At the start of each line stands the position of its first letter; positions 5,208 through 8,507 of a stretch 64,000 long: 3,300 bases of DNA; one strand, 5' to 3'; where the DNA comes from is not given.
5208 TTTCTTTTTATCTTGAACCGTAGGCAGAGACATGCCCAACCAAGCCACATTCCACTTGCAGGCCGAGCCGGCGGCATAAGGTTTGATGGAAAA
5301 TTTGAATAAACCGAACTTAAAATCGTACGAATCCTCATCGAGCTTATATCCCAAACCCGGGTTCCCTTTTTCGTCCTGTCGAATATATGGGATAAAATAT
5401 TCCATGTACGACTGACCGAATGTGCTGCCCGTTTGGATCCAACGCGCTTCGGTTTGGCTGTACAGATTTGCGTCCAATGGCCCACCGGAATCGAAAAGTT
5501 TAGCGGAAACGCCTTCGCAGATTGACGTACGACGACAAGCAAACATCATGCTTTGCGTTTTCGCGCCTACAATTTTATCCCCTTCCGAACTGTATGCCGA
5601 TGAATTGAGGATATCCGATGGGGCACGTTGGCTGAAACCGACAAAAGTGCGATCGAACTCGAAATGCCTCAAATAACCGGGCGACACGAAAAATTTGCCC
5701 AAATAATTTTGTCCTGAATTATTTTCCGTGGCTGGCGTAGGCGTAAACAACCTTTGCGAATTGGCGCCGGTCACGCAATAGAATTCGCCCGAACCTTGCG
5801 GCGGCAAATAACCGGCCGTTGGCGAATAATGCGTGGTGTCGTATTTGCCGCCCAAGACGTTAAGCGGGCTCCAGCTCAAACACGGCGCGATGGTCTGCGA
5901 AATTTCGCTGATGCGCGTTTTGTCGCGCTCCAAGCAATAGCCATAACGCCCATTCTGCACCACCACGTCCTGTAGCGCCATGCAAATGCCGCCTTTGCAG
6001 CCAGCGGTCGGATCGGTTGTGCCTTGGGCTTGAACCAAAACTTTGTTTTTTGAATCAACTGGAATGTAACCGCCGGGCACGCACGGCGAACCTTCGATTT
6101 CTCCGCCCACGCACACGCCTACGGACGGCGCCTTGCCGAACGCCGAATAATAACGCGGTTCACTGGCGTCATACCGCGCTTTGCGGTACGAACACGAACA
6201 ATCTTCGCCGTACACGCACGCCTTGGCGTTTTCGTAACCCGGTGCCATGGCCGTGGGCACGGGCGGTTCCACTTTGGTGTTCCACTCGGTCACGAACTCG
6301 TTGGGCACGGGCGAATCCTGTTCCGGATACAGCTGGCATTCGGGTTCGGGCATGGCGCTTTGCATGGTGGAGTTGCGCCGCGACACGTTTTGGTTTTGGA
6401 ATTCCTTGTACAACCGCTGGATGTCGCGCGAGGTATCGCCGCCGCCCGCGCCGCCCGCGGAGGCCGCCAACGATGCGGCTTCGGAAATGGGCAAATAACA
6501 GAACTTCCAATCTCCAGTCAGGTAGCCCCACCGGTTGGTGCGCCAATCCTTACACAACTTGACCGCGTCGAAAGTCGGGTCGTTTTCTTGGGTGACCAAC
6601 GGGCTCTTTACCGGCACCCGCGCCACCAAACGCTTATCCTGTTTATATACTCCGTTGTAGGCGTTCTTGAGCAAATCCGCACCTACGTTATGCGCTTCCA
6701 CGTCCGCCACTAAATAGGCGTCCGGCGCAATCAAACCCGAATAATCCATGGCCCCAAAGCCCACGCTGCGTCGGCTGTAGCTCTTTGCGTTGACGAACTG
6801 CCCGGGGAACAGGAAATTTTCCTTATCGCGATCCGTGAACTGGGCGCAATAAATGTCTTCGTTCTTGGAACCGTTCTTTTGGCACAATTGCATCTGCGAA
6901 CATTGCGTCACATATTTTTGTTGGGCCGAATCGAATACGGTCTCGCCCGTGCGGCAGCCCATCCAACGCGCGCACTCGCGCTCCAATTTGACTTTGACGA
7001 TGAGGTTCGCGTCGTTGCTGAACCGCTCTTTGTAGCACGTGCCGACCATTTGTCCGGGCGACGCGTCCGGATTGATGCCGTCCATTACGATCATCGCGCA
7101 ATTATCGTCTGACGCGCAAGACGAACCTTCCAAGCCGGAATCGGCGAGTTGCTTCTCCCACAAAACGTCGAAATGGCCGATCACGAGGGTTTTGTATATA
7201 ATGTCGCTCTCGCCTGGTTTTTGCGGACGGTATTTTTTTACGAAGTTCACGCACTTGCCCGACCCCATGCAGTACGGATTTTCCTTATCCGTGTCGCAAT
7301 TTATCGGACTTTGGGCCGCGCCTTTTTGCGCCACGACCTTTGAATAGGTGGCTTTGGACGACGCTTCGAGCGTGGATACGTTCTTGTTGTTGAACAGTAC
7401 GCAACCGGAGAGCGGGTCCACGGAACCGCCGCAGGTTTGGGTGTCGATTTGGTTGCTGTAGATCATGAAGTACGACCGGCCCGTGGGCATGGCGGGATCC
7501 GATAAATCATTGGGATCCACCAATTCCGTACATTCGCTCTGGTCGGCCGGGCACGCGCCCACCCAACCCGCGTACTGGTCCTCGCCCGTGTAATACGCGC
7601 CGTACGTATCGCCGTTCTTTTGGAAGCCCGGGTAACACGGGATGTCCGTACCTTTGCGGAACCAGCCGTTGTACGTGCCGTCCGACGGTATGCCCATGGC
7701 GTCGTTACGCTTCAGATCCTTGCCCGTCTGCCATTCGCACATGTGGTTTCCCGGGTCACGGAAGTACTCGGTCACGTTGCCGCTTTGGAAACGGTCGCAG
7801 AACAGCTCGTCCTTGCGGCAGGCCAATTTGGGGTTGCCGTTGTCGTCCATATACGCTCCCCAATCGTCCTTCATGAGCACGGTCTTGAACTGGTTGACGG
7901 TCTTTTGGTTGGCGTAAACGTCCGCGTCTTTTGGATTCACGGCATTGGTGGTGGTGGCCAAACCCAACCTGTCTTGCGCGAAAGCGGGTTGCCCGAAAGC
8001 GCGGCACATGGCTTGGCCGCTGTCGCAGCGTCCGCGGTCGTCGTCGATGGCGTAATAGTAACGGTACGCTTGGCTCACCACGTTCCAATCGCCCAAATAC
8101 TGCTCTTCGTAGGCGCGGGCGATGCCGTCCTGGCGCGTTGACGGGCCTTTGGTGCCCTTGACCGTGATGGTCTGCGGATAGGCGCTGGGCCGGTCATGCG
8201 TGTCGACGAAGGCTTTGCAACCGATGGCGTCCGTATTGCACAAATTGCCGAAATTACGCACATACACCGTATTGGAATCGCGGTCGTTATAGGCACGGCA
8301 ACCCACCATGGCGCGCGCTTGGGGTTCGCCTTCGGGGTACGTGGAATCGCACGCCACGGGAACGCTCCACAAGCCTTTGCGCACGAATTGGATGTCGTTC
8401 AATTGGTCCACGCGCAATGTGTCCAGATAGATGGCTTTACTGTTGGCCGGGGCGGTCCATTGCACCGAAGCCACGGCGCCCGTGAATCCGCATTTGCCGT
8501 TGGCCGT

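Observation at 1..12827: A >4,275-codon minus-strand ORF fills the first 12.8 kb and is missing from the ORF track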

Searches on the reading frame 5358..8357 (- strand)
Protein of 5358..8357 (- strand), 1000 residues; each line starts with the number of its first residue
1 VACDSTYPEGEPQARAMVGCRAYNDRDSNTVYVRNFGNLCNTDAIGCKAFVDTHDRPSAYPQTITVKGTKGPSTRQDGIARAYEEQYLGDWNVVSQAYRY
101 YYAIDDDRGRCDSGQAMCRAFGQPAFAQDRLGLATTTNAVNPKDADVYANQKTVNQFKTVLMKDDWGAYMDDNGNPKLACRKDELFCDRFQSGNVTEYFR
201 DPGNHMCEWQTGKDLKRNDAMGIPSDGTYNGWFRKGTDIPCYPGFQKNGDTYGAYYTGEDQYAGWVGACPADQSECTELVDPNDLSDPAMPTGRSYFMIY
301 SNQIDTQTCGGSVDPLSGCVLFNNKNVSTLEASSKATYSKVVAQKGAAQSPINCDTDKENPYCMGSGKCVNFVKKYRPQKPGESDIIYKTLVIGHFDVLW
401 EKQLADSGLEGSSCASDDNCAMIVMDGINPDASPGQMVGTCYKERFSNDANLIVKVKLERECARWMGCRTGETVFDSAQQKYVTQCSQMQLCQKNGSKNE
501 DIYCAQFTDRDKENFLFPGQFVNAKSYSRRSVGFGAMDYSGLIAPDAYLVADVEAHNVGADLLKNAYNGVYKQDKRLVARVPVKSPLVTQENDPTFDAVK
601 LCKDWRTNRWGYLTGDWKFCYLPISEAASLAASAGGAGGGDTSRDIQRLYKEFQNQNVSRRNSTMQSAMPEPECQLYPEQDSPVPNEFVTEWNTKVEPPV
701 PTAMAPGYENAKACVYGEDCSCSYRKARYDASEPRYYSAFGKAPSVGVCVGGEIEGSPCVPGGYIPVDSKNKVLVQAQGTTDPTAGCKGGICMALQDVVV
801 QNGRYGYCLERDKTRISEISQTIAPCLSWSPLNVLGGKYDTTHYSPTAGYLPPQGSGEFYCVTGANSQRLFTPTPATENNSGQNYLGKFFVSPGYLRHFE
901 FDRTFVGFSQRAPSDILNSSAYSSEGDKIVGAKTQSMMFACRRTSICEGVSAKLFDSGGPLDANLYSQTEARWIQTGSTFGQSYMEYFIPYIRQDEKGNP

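Call 27: find_homologous_proteins(query=window:5358-8357:-)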
Query window:5358-8357:- (1000 aa): 4 proteins with E <= 0.001 among 2963 candidates.
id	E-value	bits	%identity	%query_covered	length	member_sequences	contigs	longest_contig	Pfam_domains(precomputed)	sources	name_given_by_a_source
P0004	0.0e+0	1157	52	99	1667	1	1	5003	-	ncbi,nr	ncbi:hypothetical protein KKG46_04440, partial [Patescibacteria group bacterium]|nr:hypothetical pro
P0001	7.2e-95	337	59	26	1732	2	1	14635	-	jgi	-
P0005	2.0e-75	273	56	22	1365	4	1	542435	PF02018.24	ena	-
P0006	1.0e-45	175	28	48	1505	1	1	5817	-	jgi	jgi:hypothetical protein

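Call 32: find_encoding_contigs(protein=P0005, flank=10000)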
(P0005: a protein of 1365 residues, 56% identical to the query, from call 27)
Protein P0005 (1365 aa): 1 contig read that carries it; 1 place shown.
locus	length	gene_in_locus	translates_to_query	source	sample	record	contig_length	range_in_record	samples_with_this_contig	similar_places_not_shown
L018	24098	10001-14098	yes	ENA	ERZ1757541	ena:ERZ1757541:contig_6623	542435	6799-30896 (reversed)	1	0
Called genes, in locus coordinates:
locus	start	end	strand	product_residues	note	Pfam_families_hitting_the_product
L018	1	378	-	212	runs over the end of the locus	PF00574:CLP_protease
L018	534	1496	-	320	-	PF01368:DHH, PF02272:DHHA1 (weak)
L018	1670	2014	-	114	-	PF02033:RBFA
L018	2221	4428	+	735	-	PF02463:SMC_N, PF13175:AAA_15 (weak), PF13476:AAA_23, PF13304:AAA_21 (weak)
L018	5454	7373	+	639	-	PF12229:PG_binding_4 (weak), PF04294:VanW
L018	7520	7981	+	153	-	PF00011:HSP20, PF17886:ArsA_HSP20 (weak)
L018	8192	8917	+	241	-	-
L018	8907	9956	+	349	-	-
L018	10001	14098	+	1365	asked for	PF02018:CBM_4_9 (faint)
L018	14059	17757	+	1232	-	-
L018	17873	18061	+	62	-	-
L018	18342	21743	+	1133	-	-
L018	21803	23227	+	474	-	-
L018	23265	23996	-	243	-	-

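Call 33: find_encoding_contigs(protein=P0006, flank=10000)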
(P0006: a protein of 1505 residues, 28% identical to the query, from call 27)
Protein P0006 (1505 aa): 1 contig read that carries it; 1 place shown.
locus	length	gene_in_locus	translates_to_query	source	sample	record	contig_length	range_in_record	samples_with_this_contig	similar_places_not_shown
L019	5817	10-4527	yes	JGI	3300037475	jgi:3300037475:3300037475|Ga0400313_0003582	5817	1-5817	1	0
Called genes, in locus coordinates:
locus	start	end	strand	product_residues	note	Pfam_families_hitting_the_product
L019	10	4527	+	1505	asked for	-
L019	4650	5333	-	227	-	-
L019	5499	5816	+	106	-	?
